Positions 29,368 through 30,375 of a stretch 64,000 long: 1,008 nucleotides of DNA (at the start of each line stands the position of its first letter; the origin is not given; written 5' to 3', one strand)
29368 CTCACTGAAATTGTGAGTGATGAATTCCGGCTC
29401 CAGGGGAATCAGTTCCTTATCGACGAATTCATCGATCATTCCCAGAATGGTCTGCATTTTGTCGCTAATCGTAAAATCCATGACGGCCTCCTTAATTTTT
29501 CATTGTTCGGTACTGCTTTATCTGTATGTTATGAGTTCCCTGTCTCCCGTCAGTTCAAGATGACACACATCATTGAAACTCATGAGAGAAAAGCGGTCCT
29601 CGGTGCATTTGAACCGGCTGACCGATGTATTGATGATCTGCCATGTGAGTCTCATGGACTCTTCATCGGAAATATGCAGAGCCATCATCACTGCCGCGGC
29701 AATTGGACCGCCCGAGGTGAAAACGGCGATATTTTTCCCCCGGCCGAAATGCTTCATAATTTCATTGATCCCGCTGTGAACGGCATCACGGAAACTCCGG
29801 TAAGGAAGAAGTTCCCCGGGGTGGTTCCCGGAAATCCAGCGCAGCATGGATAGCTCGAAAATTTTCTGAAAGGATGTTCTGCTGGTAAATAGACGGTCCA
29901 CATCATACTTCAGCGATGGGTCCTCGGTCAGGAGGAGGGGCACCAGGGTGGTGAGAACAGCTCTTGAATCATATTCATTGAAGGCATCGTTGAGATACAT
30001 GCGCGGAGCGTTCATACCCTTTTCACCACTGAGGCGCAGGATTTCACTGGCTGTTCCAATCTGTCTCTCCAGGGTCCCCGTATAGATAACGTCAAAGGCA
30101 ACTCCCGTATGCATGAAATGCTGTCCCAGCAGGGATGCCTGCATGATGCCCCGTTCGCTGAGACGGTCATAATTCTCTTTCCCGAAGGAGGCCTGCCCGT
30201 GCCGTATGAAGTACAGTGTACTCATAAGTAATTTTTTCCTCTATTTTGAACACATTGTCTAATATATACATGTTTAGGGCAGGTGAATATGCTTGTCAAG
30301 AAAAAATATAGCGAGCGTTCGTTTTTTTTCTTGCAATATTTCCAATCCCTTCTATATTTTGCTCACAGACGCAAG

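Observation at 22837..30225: APH-type kinase + acyl-CoA dehydrogenase pair in a beta-oxidation operon: probable 4-hydroxyacyl-CoA (levulinate/gamma-hydroxy acid-type) phosphorylation–elimination route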

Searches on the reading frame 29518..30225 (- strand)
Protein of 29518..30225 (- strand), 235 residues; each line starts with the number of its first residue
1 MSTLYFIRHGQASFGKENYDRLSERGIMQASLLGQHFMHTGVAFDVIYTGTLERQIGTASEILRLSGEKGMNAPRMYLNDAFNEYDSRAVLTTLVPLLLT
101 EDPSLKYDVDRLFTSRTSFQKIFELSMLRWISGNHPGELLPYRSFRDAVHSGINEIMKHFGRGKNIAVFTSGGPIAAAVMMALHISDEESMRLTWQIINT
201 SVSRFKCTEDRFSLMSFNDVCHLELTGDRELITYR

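Call 3: search_protein_families(library=pfam, proteins=[window:29518-30225:-])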
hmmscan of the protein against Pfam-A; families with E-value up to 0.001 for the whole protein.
window:29518-30225:- (235 aa): 1 family
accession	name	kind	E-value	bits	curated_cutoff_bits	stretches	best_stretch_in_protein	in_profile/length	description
PF00300.27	His_Phos_1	-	6.4e-17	62.3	21.7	2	4-67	1-68/194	Histidine phosphatase superfamily (branch 1)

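Call 4: search_protein_families(library=ncbifam, proteins=[window:29518-30225:-])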
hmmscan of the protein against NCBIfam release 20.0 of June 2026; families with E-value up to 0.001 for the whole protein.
window:29518-30225:- (235 aa): 12 families
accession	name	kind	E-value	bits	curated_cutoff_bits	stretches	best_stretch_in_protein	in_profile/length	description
NF002339.0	PRK01295.1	equivalog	2.3e-07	30.5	316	1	3-86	4-90/206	2,3-bisphosphoglycerate-dependent phosphoglycerate mutase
TIGR01258.1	pgm_1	subfamily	1.1e-06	28.2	81.7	1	4-67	3-72/245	2,3-bisphosphoglycerate-dependent phosphoglycerate mutase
NF010714.0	PRK14116.1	equivalog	1.8e-06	27.6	401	1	1-66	1-72/229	2,3-diphosphoglycerate-dependent phosphoglycerate mutase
NF010713.0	PRK14115.1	equivalog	2.3e-06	27.1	305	1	1-64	1-70/248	2,3-diphosphoglycerate-dependent phosphoglycerate mutase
TIGR03162.1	ribazole_cobC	equivalog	4.8e-06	26.1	162.9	0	4-64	1-64/176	alpha-ribazole phosphatase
NF010715.0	PRK14117.1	equivalog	9.3e-06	25.3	421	1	1-67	1-73/230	phosphoglycerate mutase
NF010716.0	PRK14118.1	equivalog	1.3e-05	24.6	409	1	4-65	3-70/227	2,3-diphosphoglycerate-dependent phosphoglycerate mutase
NF045917.1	PhserinePhPspA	equivalog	1.7e-05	24.6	350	0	20-63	26-67/211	phosphoserine phosphatase PspA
TIGR00249.1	sixA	equivalog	2.2e-05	24.3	74.5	1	4-63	3-64/154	phosphohistidine phosphatase SixA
NF010718.0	PRK14120.1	equivalog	3.6e-05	23.2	366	1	2-68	5-77/249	phosphoglyceromutase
NF010717.0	PRK14119.1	equivalog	9.2e-05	22.1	378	1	1-68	1-74/228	2,3-diphosphoglycerate-dependent phosphoglycerate mutase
NF002217.0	PRK01112.1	equivalog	9.5e-05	21.9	320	0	1-66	1-68/228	2,3-bisphosphoglycerate-dependent phosphoglycerate mutase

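Call 20: search_solved_structures(query=window:29518-30225:-, max_evalue=0.01, show_alignments=2)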
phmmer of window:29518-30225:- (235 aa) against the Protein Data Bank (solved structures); distinct sequences matched with E-value up to 0.01: 17.
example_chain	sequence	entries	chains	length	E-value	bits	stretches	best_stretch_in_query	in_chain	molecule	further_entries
3d8h_A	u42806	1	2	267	2e-05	27.6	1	4-68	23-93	Glycolytic phosphoglycerate mutase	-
5um0_A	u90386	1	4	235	4.7e-05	26.4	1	4-67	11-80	2,3-bisphosphoglycerate-dependent phosphoglycerate mutase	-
1xq9_A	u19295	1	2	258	8.1e-05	25.6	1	3-65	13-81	phosphoglycerate mutase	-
3kkk_A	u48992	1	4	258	8.4e-05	25.6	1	3-65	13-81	Phosphoglycerate mutase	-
1e58_A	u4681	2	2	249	8.7e-05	25.5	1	3-63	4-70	PHOSPHOGLYCERATE MUTASE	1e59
4emb_A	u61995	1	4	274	0.00028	23.8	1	3-76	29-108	2,3-bisphosphoglycerate-dependent phosphoglycerate mutase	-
5vve_A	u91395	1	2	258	0.00042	23.3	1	4-59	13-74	Phosphoglycerate mutase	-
9mmh_A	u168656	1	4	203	0.00061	22.7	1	161-224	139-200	Phosphoglycerate mutase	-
1fzt_A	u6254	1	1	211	0.00076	22.4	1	4-73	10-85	PHOSPHOGLYCERATE MUTASE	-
3lnt_A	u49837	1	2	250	0.0023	20.9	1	3-59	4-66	2,3-bisphosphoglycerate-dependent phosphoglycerate mutase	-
3ezn_A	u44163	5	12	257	0.0024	20.8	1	3-59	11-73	2,3-bisphosphoglycerate-dependent phosphoglycerate mutase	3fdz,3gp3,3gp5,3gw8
8x2s_A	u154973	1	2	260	0.0046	19.9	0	4-70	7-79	Bisphosphoglycerate mutase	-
9scy_A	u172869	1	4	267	0.0046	19.9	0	4-70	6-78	Bisphosphoglycerate mutase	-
9scx_A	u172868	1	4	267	0.0049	19.8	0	4-70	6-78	Bisphosphoglycerate mutase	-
9sd0_A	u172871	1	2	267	0.0049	19.8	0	4-70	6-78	Bisphosphoglycerate mutase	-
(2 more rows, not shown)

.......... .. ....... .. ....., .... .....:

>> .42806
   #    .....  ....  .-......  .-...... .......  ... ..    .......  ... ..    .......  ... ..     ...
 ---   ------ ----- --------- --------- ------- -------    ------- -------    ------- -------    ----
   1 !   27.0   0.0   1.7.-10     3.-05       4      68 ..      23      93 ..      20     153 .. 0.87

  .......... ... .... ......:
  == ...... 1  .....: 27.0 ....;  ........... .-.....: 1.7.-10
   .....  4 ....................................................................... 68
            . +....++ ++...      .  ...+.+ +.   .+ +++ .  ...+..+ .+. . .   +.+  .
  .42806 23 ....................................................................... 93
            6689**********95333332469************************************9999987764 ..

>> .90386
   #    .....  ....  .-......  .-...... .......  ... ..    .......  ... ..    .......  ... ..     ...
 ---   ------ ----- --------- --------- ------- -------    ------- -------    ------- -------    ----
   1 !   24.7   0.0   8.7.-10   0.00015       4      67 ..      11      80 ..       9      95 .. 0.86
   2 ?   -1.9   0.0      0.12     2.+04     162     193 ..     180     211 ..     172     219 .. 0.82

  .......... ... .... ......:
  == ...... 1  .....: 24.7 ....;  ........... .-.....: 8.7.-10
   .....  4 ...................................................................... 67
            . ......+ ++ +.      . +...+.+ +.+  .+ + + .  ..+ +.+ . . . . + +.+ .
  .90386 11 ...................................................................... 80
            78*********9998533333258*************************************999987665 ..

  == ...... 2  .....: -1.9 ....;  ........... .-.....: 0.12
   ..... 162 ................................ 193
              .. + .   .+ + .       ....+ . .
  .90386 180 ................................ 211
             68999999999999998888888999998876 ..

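Call 22: find_homologous_proteins(query=window:29518-30225:-, max_evalue=0.00001)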
Query window:29518-30225:- (235 aa): 3118 proteins with E <= 0.00001 among 3428 candidates; the best 120 are listed.
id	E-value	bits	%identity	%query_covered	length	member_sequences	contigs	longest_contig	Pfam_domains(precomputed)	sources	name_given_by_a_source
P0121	1.1e-144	498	94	100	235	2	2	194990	PF00300.28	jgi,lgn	-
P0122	1.5e-78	282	56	100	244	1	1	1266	PF00300.28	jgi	-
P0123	8.7e-77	276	54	100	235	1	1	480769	PF00300.28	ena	-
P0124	8.9e-75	269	56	100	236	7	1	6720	PF00300.28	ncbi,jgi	-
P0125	9.5e-75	269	54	100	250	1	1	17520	PF00300.28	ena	-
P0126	2.2e-74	268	53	100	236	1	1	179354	PF00300.28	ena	-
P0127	5.2e-74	267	53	100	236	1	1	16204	PF00300.28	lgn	-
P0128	2.2e-73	265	53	100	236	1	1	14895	PF00300.28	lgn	-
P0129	2.2e-73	265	53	100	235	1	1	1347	PF00300.28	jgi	jgi:broad specificity phosphatase PhoE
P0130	2.3e-73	265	53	100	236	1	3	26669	PF00300.28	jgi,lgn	jgi:broad specificity phosphatase PhoE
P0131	7.3e-72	260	54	100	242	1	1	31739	PF00300.28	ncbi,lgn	-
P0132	1.2e-71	259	53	100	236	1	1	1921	PF00300.28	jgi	-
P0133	6.5e-71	257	49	100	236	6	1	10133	PF00300.28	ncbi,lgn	-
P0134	1.1e-70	256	50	100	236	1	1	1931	PF00300.28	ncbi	-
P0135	1.5e-70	255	52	100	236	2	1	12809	PF00300.28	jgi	jgi:broad specificity phosphatase PhoE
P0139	4.9e-70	254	52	100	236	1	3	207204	PF00300.28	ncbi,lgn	-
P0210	1.1e-64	236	47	100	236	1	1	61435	PF00300.28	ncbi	-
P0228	4.4e-64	234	45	100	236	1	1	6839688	PF00300.28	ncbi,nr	ncbi:MAG: histidine phosphatase family protein [Desulfobacterales bacterium]|nr:MAG: histidine phosp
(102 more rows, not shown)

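Call 28: find_encoding_contigs(protein=P0121, flank=10000, max_places=3)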
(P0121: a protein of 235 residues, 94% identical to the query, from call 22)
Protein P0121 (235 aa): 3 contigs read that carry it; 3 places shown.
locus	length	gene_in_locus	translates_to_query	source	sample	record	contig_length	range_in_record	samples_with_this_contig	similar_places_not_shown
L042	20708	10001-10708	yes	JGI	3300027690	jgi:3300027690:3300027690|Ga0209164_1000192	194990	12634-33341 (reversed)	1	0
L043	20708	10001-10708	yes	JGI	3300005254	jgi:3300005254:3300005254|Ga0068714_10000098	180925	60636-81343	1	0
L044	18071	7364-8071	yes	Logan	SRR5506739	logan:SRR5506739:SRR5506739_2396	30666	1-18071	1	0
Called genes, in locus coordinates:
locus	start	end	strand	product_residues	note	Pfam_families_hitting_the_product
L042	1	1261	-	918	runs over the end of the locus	PF07517:SecA_DEAD, PF01043:SecA_PP_bind, PF21090:P-loop_SecA, PF07516:SecA_SW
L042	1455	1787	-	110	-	-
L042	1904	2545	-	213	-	PF09335:VTT_dom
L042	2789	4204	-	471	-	PF07690:MFS_1, PF00083:Sugar_tr (weak)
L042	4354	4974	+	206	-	PF05708:Peptidase_C92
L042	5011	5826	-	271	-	PF00106:adh_short, PF08659:KR, PF13561:adh_short_C2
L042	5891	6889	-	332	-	PF01012:ETF, PF00766:ETF_alpha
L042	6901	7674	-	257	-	PF01012:ETF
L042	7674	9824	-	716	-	PF13380:CoA_binding_2, PF13607:Succ_CoA_lig, PF13549:ATP-grasp_5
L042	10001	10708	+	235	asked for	PF00300:His_Phos_1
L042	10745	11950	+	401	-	PF02771:Acyl-CoA_dh_N, PF02770:Acyl-CoA_dh_M, PF00441:Acyl-CoA_dh_1, PF08028:Acyl-CoA_dh_2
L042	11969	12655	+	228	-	PF00440:TetR_N, PF17932:TetR_C_24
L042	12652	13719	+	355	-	PF01636:APH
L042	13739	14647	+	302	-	PF02737:3HCDH_N, PF00725:3HCDH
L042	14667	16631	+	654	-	PF00724:Oxidored_FMN, PF00890:FAD_binding_2 (faint), PF01262:AlaDh_PNT_C (faint), PF01266:DAO (faint), PF07992:Pyr_redox_2, PF12831:FAD_oxidored (weak), PF13450:NAD_binding_8 (weak), PF00070:Pyr_redox (weak), +5 more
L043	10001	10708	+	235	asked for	PF00300:His_Phos_1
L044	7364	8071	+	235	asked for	PF00300:His_Phos_1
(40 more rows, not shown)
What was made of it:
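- Checked: The real start is ATG 30398 (716 aa, as called in near-identical contigs, call 28).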

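Call 33: predict_structure(alignment_id=A1)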
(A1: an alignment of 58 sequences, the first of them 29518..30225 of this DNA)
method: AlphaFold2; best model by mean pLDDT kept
length: 235 residues; sequences in the alignment: 58
mean_pLDDT: 93.0   pTM: 0.90
mean pLDDT of the five models: 93.0, 92.3, 92.3, 91.9, 91.9
residues with pLDDT >= 90: 201; 70-90: 27; 50-70: 6; < 50: 1
segments of 3 or more residues with pLDDT < 50: none
pLDDT, mean of each block of 10 residues (from residue 1): 97 68 94 95 96 96 87 91 93 94 96 92 94 84 96 98 96 97 97 94 98 98 93 86
secondary structure, 60 per line:
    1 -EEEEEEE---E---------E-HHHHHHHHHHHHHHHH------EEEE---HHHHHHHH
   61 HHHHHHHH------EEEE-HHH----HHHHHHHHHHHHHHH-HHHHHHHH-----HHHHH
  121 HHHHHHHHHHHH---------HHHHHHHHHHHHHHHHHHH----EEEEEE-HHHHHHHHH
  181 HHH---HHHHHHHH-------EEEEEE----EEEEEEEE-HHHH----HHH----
elements in order: E2-8 H24-39 E46-49 H53-68 E75-78 H87-101 H103-110 H116-132 H142-160 E165-170 H172-183 H187-194 E202-207 E212-219 H221-224

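Call 36: fold_search(model_id=the predicted structure, library=pdb)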
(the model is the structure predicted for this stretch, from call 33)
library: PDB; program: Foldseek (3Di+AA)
matches with E <= 10: 1269; with E <= 0.001: 251
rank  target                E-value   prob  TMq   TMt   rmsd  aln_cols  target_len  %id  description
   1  4ij5_A                1.8e-12  1.00  0.65  0.72   4.7       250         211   21  Crystal Structure of a Novel-type Phosphoserine Phosphatase from <i>Hydrogenobacter thermophilus</i> TK-6 (released 2013-03-20)
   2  4ij6_B                4.4e-12  1.00  0.65  0.74   4.7       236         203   21  Crystal Structure of a Novel-type Phosphoserine Phosphatase Mutant (H9A) from <i>Hydrogenobacter thermophilus</i> TK-6 (released 2013-03-20)
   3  4ij6_A                4.9e-12  1.00  0.67  0.75   4.6       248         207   20  Crystal Structure of a Novel-type Phosphoserine Phosphatase Mutant (H9A) from <i>Hydrogenobacter thermophilus</i> TK-6 (released 2013-03-20)
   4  9mmh_A                1.9e-11  1.00  0.65  0.74   4.1       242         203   21  HFP (histidine family phosphatase) that catalyzes essential dephosphorylation for riboflavin biosynthesis (released 2025-04-09)
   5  5zr2_C                1.1e-10  1.00  0.63  0.73   4.8       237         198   18  Crystal Structure of Phosphoserine Phosphatase Mutant (H9A) from Entamoeba histolytica in complex with Phosphoserine (released 2019-04-24)
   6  5zr2_A                3.0e-10  1.00  0.63  0.74   4.4       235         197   19  Crystal Structure of Phosphoserine Phosphatase Mutant (H9A) from Entamoeba histolytica in complex with Phosphoserine (released 2019-04-24)
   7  5zkk_A                3.0e-10  1.00  0.61  0.72   4.7       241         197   20  Crystal structure of Phosphoserine phosphatase from Entamoeba histolytica (released 2019-04-03)
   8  3r7a_B                3.0e-10  1.00  0.63  0.64   6.8       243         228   16  Crystal structure of phosphoglycerate mutase from Bacillus anthracis str. Sterne (released 2011-04-20)
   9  1h2e                  8.4e-10  1.00  0.62  0.69   5.5       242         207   17  BACILLUS STEAROTHERMOPHILUS PHOE (previously known as yhfr) in complex with phosphate (released 2002-08-12)
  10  6m1x_C                1.4e-09  1.00  0.59  0.70   4.8       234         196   17  Crystal structure of Phosphoserine Phosphatase in complex with 3-Phosphoglyceric Acid from Entamoeba histolytica (released 2021-03-03)
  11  3r7a_A                1.5e-09  1.00  0.65  0.67   6.2       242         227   17  Crystal structure of phosphoglycerate mutase from Bacillus anthracis str. Sterne (released 2011-04-20)
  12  6m1x_D                1.6e-09  1.00  0.61  0.74   4.7       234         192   18  Crystal structure of Phosphoserine Phosphatase in complex with 3-Phosphoglyceric Acid from Entamoeba histolytica (released 2021-03-03)
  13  5vve_A                2.2e-09  1.00  0.58  0.56   9.0       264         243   20  Crystal structure of phosphoglycerate mutase from Naegleria fowleri (released 2017-08-30)
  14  4emb_A                3.1e-09  1.00  0.61  0.58   9.8       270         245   18  Crystal structure of a phosphoglycerate mutase gpmA from Borrelia burgdorferi B31 (released 2012-04-25)
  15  3o0t_A                3.7e-09  1.00  0.55  0.66   8.3       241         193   16  Crystal structure of human phosphoglycerate mutase family member 5 (PGAM5) in complex with phosphate (released 2010-10-06)
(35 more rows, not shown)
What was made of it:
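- On Histidine phosphatase superfamily branch 1: AF2 pLDDT 93 and Foldseek TM 0.65 (calls 33, 36).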

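Call 54: search_protein_representatives(alignment_id=A1)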
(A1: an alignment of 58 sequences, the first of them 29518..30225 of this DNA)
Query: 58 sequences, 236 profile positions. Proteins with E-value up to 0.001 (for the whole library): 8305; up to 1e-10: 3213; up to 1e-30: 1363. The best 150 are listed.
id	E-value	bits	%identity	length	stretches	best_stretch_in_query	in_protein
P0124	7.9e-106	369.2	-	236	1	1-236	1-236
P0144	9.1e-104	362.5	-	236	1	1-236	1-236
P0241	7.8e-99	346.3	-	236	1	1-236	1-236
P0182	1.2e-96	339.2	-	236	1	1-236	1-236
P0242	1.6e-95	335.5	-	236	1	1-236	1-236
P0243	8.6e-95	333.1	-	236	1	1-236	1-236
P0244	1.2e-94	332.6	-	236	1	1-236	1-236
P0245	5.7e-93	327.1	-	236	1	1-236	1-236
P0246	8.0e-90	316.8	-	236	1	1-236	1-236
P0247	8.5e-89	313.5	-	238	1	1-236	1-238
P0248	8.8e-89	313.4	-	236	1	1-235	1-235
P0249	1.5e-87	309.4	-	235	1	1-236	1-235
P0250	2.6e-87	308.6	-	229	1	6-236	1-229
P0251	2.9e-86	305.2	-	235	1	1-236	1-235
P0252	2.1e-85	302.4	-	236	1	1-236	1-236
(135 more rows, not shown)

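Call 56: find_encoding_contigs(protein=P0123, flank=6000, max_places=1)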
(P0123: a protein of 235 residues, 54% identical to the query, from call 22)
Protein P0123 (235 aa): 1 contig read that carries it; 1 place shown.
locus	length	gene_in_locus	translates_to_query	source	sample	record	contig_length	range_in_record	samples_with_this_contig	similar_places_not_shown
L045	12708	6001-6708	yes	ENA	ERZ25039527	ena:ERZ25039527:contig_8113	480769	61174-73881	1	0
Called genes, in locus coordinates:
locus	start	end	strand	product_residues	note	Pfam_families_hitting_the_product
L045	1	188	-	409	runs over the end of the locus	PF13660:DUF4147, PF05161:MOFRL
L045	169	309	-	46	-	-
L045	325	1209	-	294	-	PF23023:Anti-Pycsar_Apyc1, PF00753:Lactamase_B, PF12706:Lactamase_B_2 (weak)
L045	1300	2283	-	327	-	PF01012:ETF, PF00766:ETF_alpha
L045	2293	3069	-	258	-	PF01012:ETF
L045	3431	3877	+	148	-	PF20159:YidB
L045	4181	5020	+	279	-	PF10677:DUF2490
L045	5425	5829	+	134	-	PF01814:Hemerythrin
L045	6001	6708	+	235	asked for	PF00300:His_Phos_1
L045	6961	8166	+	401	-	PF02771:Acyl-CoA_dh_N, PF02770:Acyl-CoA_dh_M, PF00441:Acyl-CoA_dh_1, PF08028:Acyl-CoA_dh_2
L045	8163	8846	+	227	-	PF00440:TetR_N, PF17932:TetR_C_24 (weak)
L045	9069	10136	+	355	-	PF01636:APH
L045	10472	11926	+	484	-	PF00724:Oxidored_FMN, PF01207:Dus (weak), PF01266:DAO (weak), PF03486:HI0933_like (weak), PF07992:Pyr_redox_2 (weak), PF12831:FAD_oxidored, PF13450:NAD_binding_8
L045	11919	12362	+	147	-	PF07992:Pyr_redox_2, PF00070:Pyr_redox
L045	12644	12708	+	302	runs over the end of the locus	PF02737:3HCDH_N, PF00725:3HCDH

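Call 57: find_encoding_contigs(protein=P0228, flank=6000, max_places=1)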
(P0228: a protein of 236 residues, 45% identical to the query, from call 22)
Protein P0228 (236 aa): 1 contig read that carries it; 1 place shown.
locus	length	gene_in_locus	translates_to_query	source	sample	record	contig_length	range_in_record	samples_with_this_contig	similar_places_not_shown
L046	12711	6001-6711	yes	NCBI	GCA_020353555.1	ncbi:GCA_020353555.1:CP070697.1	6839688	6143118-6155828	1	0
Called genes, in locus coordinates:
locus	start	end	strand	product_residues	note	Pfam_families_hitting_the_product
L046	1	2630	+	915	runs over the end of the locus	PF02743:dCache_1 (weak), PF00672:HAMP (weak), PF00015:MCPsignal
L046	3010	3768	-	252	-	PF00106:adh_short, PF08659:KR, PF13561:adh_short_C2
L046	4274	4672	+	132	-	PF00990:GGDEF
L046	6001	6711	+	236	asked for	PF00300:His_Phos_1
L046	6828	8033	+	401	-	PF02771:Acyl-CoA_dh_N, PF02770:Acyl-CoA_dh_M, PF00441:Acyl-CoA_dh_1, PF08028:Acyl-CoA_dh_2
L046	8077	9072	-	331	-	PF01012:ETF, PF00766:ETF_alpha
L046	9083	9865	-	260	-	PF01012:ETF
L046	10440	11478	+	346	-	PF13237:Fer4_10, PF14697:Fer4_21, PF12838:Fer4_7 (weak), PF13187:Fer4_9 (weak), PF00037:Fer4, PF12797:Fer4_2 (weak), PF12837:Fer4_6 (weak), PF12838:Fer4_7 (weak)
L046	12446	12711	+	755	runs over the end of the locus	PF00069:Pkinase, PF07714:PK_Tyr_Ser-Thr, PF01636:APH (faint), PF03109:ABC1 (weak)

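Call 58: find_encoding_contigs(protein=P0139, flank=6000, max_places=1)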
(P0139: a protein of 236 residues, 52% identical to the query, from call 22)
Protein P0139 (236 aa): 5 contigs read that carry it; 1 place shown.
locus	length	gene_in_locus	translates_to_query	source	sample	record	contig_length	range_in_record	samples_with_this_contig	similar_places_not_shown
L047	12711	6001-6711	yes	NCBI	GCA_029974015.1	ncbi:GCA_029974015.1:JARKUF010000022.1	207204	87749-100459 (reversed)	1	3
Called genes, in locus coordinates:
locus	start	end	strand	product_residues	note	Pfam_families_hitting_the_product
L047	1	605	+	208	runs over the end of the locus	PF13493:DUF4118, PF00990:GGDEF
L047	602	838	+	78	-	PF00990:GGDEF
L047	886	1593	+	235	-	-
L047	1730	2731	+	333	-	PF00753:Lactamase_B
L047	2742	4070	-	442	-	PF13660:DUF4147, PF05161:MOFRL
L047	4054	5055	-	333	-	PF01012:ETF, PF00766:ETF_alpha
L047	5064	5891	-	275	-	PF01012:ETF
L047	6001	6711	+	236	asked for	PF00300:His_Phos_1 (weak)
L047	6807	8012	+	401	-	PF02771:Acyl-CoA_dh_N, PF02770:Acyl-CoA_dh_M, PF00441:Acyl-CoA_dh_1, PF08028:Acyl-CoA_dh_2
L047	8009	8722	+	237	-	PF00440:TetR_N, PF17932:TetR_C_24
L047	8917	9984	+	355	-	PF01636:APH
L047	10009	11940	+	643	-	PF00724:Oxidored_FMN, PF00890:FAD_binding_2 (weak), PF01266:DAO (weak), PF03486:HI0933_like (weak), PF07992:Pyr_redox_2, PF12831:FAD_oxidored, PF13450:NAD_binding_8, PF00070:Pyr_redox (weak), +4 more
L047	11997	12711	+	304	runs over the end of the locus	PF02737:3HCDH_N, PF03446:NAD_binding_2 (faint), PF00725:3HCDH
